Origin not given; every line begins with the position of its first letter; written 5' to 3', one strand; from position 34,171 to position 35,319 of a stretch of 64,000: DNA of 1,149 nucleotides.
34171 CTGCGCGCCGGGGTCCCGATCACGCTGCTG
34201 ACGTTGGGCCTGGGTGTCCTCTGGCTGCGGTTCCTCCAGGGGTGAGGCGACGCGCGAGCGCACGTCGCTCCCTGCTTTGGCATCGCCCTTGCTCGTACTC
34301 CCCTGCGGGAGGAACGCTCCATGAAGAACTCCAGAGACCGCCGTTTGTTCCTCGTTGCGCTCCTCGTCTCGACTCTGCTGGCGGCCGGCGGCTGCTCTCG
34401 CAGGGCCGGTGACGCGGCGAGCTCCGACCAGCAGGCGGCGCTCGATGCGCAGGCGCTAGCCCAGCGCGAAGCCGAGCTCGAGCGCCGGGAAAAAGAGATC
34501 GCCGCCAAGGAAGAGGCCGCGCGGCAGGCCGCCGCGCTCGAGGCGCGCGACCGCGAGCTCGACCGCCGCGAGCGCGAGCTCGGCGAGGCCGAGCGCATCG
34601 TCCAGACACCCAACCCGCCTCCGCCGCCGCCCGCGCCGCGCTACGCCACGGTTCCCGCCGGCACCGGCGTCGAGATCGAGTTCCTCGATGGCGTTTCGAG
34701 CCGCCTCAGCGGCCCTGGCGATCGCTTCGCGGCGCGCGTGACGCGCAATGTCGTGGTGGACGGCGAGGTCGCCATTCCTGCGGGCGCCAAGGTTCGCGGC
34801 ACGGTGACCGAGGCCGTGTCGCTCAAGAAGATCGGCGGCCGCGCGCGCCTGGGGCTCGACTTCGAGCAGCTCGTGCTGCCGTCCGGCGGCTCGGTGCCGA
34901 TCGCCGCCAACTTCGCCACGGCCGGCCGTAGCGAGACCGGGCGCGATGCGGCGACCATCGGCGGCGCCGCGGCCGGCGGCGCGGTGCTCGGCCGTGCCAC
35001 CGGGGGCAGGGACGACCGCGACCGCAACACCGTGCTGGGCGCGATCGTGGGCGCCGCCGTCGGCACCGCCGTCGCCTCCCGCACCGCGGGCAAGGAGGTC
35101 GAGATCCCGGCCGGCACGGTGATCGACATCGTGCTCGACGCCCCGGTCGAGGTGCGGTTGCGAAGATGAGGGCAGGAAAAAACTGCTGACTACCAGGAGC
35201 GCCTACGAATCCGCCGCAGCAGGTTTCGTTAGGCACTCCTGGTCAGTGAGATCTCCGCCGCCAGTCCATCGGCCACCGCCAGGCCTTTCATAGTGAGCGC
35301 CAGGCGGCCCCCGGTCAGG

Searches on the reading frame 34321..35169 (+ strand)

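Call 66: search_protein_families(library=pfam, proteins=[window:34321-35169:+], max_evalue=0.001)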
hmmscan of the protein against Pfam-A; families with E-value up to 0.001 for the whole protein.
window:34321-35169:+ (282 aa): 1 family
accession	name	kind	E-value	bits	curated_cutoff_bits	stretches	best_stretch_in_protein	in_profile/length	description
PF05433.20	Rick_17kDa_Anti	-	3.4e-07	30.5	24.2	1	212-251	3-42/43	Glycine zipper 2TM domain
